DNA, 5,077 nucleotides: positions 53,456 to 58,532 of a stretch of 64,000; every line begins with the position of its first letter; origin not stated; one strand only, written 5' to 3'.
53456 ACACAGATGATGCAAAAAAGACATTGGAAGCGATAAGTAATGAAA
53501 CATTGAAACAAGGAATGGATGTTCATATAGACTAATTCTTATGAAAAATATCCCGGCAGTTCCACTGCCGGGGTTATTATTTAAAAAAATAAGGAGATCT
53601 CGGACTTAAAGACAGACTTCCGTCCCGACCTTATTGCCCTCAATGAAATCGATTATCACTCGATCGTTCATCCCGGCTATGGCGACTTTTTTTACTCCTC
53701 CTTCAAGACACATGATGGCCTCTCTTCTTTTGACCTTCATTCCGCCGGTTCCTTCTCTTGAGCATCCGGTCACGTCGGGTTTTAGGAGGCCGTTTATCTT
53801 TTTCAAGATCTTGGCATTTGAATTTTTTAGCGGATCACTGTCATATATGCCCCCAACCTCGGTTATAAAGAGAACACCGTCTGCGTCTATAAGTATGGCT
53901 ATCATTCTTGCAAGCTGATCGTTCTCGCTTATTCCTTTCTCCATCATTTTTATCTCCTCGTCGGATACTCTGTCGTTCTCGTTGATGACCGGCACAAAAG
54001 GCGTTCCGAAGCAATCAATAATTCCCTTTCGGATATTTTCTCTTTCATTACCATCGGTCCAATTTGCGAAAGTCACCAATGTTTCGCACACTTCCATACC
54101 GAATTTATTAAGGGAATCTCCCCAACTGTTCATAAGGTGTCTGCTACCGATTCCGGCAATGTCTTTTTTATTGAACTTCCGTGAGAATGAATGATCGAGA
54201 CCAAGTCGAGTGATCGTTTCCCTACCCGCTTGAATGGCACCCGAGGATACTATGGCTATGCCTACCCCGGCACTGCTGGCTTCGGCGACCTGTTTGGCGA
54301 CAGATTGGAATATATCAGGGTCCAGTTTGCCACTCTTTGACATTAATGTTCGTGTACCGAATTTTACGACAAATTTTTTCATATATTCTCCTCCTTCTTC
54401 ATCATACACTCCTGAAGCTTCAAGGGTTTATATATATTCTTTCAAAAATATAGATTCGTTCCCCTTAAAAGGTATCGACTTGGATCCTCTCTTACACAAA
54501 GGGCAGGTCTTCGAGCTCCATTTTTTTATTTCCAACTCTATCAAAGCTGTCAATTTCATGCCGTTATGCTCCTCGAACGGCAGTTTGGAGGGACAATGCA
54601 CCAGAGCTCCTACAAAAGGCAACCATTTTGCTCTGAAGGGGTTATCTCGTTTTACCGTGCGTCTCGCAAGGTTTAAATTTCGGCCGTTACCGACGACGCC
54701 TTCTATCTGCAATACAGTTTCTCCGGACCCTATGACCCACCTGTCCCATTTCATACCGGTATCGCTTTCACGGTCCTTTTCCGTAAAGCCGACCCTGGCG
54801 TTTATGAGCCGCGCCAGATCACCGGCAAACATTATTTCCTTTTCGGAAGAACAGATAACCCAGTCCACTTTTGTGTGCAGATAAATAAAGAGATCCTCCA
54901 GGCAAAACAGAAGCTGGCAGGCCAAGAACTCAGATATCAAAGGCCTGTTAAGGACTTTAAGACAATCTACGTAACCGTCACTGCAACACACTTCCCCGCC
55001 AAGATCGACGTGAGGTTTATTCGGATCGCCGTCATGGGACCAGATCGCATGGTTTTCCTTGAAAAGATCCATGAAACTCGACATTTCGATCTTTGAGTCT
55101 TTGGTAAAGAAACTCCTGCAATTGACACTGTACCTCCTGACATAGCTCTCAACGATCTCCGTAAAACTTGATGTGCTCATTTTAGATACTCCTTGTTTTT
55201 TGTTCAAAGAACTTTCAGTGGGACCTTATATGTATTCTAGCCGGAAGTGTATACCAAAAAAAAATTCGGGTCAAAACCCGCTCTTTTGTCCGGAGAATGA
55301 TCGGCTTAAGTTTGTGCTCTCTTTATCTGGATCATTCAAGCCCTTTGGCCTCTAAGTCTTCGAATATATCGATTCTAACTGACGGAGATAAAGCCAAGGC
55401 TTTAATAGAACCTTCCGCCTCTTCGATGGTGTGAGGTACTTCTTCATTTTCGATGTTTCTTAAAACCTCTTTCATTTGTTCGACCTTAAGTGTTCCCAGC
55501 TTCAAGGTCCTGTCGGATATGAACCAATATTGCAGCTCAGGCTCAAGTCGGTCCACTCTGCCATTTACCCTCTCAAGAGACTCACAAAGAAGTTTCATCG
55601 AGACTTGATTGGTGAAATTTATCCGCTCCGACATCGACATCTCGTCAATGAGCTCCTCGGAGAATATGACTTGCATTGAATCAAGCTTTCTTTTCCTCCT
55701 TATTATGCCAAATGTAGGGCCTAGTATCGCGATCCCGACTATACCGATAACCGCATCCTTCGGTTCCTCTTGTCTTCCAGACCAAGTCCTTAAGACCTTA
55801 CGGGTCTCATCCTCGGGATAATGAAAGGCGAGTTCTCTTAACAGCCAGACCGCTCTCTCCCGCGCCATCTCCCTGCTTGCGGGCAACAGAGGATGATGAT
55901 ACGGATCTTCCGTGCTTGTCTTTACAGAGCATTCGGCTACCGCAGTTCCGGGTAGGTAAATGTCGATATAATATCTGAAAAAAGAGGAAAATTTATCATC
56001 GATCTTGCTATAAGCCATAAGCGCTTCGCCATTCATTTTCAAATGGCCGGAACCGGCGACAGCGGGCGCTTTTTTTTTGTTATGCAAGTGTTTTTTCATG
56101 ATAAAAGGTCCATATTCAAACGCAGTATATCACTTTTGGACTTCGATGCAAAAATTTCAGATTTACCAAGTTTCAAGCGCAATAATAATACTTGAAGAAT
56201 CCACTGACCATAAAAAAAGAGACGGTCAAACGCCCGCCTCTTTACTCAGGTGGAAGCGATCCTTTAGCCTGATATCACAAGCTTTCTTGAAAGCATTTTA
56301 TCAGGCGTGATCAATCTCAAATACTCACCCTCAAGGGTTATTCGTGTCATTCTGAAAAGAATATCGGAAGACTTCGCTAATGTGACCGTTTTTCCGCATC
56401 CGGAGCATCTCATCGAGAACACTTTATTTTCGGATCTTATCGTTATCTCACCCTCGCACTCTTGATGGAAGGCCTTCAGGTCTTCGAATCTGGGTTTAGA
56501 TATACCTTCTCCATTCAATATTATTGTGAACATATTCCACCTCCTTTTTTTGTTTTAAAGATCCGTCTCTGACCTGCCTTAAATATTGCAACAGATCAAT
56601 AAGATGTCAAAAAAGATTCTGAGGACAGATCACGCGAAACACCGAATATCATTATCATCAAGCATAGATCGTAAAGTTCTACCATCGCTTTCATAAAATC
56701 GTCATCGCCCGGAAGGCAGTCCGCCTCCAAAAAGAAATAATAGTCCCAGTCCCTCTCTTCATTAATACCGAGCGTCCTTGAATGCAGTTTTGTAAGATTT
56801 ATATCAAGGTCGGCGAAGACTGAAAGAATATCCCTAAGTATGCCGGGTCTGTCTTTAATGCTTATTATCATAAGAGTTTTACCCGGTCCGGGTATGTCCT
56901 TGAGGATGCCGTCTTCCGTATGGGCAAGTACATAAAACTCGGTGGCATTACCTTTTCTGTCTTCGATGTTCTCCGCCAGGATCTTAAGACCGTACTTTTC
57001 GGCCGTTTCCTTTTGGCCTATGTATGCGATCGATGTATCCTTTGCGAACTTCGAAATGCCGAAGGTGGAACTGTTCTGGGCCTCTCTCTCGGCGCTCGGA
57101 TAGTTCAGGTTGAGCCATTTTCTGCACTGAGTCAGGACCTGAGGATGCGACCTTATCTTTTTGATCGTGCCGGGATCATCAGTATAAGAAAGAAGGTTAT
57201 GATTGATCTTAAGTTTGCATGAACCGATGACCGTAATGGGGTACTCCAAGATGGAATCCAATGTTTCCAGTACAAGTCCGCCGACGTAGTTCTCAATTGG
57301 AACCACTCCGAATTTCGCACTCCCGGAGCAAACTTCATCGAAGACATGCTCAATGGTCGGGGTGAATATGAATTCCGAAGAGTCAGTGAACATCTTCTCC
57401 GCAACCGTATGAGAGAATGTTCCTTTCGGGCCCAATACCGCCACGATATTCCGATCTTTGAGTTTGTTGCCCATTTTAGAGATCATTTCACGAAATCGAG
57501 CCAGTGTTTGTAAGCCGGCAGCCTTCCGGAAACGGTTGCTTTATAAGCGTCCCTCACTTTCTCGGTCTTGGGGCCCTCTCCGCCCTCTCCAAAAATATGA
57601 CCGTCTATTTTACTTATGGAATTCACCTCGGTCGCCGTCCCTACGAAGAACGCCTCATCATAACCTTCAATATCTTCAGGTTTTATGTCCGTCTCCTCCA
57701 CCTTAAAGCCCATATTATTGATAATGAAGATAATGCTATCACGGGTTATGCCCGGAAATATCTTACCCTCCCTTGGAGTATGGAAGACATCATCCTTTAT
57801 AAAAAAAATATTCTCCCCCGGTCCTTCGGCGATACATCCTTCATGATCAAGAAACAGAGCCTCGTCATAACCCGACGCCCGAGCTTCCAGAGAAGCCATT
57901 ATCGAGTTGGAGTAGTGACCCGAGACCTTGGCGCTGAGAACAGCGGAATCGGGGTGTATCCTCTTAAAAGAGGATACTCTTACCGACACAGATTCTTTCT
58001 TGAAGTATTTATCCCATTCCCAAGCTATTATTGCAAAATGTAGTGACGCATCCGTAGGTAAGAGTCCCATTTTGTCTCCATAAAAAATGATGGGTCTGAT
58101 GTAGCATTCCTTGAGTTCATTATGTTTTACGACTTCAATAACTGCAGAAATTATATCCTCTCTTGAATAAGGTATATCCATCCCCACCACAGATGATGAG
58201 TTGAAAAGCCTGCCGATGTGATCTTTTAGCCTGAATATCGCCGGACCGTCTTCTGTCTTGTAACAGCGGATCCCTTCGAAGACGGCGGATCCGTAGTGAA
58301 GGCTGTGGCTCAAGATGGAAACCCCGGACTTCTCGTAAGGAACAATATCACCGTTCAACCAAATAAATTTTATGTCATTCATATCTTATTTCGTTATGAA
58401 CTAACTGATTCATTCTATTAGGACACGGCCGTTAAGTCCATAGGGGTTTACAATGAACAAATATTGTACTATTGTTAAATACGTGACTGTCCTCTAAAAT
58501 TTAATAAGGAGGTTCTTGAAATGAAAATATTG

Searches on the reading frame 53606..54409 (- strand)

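Call 18: search_protein_families(library=pfam, proteins=[window:53606-54409:-], max_evalue=0.00001)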
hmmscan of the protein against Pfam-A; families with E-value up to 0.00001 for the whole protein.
window:53606-54409:- (267 aa): 1 family
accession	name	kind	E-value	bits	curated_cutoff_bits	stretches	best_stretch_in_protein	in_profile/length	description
PF00696.33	AA_kinase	-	1.2e-35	123.7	24.9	1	11-245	1-233/234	Amino acid kinase family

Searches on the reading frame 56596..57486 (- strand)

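Call 18: search_protein_families(library=pfam, proteins=[window:56596-57486:-], max_evalue=0.00001)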
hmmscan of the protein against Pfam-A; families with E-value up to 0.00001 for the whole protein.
window:56596-57486:- (296 aa): 2 families
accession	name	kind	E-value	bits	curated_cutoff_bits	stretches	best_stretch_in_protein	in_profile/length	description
PF00800.23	PDT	-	2.6e-51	174.4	25.2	1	15-190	1-179/181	Prephenate dehydratase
PF01842.31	ACT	-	1.6e-09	37.8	27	1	207-267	4-60/66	ACT domain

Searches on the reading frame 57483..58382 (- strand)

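Call 18: search_protein_families(library=pfam, proteins=[window:57483-58382:-], max_evalue=0.00001)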
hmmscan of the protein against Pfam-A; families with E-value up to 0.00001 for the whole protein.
window:57483-58382:- (299 aa): 1 family
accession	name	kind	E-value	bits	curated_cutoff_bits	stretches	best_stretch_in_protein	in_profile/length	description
PF01063.24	Aminotran_4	-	8.1e-46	157.1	28.5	1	34-259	2-223/223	Amino-transferase class IV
